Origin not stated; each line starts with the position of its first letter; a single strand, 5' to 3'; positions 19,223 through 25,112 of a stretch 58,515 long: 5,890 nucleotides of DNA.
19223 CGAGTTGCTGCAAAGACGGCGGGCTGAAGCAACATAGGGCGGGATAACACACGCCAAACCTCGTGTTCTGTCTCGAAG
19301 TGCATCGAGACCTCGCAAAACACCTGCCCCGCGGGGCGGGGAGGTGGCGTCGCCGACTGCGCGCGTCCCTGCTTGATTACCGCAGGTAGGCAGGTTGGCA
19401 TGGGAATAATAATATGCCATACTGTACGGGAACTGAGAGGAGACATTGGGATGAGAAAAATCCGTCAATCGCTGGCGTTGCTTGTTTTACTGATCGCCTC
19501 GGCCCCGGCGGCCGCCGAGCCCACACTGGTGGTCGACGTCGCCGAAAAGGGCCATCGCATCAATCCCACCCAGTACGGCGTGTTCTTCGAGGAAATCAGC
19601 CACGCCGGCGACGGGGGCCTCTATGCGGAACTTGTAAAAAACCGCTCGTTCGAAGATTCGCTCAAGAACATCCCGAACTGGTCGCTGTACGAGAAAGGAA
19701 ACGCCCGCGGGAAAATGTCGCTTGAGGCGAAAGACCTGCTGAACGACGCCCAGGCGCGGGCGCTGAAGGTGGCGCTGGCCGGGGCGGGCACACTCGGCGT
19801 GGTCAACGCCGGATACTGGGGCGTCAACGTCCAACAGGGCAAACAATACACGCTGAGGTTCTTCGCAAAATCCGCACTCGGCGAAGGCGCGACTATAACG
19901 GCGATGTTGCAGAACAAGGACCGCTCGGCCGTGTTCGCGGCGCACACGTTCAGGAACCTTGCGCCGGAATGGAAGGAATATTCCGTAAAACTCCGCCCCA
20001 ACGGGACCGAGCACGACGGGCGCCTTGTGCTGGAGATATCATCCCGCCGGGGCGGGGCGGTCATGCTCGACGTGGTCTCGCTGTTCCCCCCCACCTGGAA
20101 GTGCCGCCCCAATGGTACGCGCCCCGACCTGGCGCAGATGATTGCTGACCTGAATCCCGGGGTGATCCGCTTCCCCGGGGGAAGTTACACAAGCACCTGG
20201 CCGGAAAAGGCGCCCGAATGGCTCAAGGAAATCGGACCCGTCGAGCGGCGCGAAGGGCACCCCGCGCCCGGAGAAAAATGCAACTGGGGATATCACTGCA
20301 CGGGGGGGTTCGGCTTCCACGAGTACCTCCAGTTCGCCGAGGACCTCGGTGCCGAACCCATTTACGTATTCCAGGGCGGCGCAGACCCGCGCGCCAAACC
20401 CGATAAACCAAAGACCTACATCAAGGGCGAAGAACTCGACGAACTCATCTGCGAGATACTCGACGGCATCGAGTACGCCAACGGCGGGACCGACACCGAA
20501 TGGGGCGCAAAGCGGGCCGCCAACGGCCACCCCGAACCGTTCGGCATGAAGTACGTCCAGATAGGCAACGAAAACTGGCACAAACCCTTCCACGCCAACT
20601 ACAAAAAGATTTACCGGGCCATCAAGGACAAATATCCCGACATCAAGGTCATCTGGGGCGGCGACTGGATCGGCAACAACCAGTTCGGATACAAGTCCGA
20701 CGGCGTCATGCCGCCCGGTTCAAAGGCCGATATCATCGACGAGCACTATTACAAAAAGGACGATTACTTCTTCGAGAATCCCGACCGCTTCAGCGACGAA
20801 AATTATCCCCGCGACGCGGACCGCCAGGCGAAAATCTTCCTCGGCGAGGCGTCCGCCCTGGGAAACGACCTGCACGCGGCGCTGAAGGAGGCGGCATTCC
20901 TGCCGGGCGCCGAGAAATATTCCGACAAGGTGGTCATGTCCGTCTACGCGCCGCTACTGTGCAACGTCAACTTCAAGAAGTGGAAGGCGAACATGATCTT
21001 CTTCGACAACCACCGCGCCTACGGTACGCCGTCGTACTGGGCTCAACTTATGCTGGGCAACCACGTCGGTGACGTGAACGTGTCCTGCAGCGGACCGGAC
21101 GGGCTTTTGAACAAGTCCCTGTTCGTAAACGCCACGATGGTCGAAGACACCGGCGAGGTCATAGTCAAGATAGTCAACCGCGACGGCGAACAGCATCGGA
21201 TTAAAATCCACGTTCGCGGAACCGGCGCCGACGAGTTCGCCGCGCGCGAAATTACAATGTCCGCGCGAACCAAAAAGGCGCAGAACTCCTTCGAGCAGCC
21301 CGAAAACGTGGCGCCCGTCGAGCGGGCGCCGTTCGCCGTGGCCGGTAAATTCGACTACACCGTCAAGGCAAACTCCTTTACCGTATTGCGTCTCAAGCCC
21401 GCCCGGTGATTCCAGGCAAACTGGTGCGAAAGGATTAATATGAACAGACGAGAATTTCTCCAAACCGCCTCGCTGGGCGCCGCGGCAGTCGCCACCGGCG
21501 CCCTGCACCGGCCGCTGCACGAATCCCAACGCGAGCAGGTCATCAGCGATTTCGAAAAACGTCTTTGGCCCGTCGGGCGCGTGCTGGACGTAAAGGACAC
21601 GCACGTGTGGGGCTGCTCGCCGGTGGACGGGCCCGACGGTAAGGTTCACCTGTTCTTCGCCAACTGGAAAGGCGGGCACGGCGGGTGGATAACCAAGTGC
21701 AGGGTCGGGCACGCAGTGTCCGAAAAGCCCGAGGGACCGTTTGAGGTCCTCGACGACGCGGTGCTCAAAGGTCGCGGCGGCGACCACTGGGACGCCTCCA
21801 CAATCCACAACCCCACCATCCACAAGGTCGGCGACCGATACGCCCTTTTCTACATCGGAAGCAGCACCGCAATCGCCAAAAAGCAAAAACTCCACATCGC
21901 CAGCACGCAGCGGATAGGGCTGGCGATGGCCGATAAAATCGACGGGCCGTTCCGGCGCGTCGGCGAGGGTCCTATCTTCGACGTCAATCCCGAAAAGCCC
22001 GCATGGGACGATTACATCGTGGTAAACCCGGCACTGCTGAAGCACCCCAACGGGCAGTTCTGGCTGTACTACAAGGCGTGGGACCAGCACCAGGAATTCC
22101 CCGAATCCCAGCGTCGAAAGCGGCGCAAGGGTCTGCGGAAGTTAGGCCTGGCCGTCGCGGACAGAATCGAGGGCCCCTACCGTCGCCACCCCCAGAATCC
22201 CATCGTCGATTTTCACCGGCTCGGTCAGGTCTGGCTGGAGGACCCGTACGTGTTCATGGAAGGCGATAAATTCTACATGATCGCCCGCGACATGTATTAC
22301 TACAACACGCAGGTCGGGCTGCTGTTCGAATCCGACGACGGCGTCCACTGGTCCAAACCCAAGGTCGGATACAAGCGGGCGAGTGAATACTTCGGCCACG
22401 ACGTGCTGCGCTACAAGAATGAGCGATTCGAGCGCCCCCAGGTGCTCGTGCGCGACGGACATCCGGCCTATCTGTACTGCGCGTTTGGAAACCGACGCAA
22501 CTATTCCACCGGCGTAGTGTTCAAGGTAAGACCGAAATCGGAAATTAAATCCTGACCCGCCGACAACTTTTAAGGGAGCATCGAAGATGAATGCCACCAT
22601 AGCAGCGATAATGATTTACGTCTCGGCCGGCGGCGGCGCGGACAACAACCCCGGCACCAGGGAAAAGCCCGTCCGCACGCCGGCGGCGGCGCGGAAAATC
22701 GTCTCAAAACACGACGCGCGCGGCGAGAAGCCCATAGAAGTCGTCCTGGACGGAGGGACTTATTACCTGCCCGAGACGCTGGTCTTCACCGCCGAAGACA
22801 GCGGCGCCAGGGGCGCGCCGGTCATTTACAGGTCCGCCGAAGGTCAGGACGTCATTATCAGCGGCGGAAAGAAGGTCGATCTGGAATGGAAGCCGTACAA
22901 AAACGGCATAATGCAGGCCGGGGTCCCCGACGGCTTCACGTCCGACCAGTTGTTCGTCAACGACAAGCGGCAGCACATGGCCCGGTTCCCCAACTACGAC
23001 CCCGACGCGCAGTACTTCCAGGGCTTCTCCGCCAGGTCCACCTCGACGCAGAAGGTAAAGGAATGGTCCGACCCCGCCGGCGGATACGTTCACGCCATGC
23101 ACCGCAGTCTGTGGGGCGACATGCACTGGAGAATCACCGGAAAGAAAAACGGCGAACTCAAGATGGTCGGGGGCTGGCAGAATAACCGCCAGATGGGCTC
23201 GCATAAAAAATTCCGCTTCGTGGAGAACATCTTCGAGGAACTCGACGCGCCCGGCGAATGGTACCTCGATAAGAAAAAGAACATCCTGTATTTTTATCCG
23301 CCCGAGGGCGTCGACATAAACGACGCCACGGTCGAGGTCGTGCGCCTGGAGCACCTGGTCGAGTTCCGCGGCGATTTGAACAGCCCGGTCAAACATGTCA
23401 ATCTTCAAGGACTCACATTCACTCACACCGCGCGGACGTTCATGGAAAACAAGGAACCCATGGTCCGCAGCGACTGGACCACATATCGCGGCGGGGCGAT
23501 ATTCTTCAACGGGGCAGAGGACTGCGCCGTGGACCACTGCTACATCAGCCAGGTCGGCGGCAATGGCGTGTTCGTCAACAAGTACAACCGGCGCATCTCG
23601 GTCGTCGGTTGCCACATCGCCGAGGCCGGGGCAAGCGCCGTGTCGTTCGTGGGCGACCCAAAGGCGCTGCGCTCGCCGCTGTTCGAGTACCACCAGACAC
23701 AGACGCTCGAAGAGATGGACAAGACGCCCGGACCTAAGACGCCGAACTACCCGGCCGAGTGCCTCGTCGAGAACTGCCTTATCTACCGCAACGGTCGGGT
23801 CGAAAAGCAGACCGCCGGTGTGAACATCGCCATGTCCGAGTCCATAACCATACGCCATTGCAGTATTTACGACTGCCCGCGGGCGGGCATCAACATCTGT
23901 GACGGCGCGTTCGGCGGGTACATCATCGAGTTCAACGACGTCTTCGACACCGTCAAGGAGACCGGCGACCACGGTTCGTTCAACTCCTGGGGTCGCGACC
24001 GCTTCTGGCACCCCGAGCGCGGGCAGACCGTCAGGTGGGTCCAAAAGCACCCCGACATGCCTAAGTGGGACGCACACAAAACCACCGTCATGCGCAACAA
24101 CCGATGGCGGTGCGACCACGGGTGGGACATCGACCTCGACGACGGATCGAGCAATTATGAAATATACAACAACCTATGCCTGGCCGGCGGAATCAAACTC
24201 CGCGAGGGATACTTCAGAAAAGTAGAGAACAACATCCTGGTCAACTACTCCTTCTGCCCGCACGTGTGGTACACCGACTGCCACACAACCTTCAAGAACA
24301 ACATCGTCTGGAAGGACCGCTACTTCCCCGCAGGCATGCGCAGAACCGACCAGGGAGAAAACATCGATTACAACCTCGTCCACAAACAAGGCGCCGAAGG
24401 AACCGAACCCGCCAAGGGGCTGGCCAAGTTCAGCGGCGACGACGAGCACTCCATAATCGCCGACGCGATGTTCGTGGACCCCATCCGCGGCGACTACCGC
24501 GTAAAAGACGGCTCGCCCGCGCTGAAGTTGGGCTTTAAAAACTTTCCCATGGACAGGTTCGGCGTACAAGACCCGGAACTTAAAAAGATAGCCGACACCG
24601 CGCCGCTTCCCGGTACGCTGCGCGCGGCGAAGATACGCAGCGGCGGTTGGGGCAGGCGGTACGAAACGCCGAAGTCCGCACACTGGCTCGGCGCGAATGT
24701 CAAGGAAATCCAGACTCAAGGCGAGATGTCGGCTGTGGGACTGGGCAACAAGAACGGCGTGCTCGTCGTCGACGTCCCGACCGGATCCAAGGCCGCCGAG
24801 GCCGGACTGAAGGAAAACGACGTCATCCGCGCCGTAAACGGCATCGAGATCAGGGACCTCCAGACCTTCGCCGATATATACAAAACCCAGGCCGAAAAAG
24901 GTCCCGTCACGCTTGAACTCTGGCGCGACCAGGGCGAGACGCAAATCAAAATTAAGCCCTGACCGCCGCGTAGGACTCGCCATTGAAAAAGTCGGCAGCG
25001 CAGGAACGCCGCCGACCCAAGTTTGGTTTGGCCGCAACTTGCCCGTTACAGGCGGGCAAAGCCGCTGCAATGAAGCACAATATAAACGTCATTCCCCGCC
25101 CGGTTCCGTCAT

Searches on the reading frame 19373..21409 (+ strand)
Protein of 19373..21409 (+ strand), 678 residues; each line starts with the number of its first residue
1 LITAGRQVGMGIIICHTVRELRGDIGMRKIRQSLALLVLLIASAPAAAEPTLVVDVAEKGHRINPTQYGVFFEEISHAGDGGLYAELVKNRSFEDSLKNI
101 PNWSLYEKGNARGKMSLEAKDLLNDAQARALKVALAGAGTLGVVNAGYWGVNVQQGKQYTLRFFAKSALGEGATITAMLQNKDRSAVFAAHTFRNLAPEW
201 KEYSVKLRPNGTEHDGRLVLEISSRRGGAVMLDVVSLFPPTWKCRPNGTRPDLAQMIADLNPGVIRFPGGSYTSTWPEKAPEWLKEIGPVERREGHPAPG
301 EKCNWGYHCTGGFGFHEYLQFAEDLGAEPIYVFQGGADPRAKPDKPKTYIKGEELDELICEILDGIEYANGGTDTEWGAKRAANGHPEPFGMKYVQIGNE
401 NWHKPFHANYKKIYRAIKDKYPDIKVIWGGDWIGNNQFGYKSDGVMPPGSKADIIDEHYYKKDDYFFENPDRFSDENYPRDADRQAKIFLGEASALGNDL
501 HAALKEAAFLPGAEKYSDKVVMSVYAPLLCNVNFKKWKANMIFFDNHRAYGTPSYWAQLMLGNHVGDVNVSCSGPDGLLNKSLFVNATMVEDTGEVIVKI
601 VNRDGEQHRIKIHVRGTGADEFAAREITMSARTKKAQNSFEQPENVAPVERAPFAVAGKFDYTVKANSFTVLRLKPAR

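Call 8: search_protein_families(library=pfam, proteins=[window:19373-21409:+], max_evalue=0.001)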
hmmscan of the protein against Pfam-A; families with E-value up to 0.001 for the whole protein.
window:19373-21409:+ (678 aa): 3 families
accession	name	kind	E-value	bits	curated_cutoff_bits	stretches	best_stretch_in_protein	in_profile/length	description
PF22848.2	ASD1_dom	-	5.8e-36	124.7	22.2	1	255-492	1-237/239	Alpha-L-arabinofuranosidase 1 domain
PF06964.18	Alpha-L-AF_C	-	9.9e-25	88.1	27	1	497-668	18-165/165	Alpha-L-arabinofuranosidase C-terminal domain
PF02018.23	CBM_4_9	-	7.9e-11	42.9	25.9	1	86-222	2-131/136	Carbohydrate binding domain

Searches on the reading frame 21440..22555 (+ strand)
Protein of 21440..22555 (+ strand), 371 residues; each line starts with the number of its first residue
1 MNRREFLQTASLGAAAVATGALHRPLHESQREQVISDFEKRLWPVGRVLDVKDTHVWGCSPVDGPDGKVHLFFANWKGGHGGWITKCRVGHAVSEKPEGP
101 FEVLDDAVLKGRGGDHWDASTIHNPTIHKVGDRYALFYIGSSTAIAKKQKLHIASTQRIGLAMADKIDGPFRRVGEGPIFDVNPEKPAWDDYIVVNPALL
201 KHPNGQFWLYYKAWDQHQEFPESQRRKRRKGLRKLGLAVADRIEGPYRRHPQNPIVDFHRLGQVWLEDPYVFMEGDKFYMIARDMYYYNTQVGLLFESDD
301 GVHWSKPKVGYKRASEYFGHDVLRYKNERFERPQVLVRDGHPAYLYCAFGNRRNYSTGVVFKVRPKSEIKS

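Call 8: search_protein_families(library=pfam, proteins=[window:21440-22555:+], max_evalue=0.001)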
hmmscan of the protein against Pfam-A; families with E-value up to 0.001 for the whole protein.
window:21440-22555:+ (371 aa): 2 families
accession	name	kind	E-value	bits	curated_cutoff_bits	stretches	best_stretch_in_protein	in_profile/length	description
PF04616.20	Glyco_hydro_43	-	2.1e-10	40.9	32.2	1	112-218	56-145/288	Glycosyl hydrolases family 43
PF10399.14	UCR_Fe-S_N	-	0.00064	19.5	24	0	2-25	10-33/41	Ubiquitinol-cytochrome C reductase Fe-S subunit TAT signal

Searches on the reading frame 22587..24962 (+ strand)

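Call 8: search_protein_families(library=pfam, proteins=[window:22587-24962:+], max_evalue=0.001)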
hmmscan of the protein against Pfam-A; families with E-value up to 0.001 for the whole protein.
window:22587-24962:+ (791 aa): 5 families
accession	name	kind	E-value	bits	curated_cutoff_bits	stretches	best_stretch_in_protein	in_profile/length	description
PF13229.12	Beta_helix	-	2.7e-13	50.3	25.9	1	392-455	80-137/158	Right handed beta helix region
PF17820.7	PDZ_6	-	6.9e-11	42.2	27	1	727-780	2-54/54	PDZ domain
PF13180.12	PDZ_2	-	3.1e-09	37.4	27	1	721-790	10-79/80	PDZ domain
PF00595.29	PDZ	-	9.5e-08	32.8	23.2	1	697-778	8-80/81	PDZ domain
PF05048.19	NosD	-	2.1e-06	27.8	23.6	0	518-602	43-127/212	Periplasmic copper-binding protein (NosD)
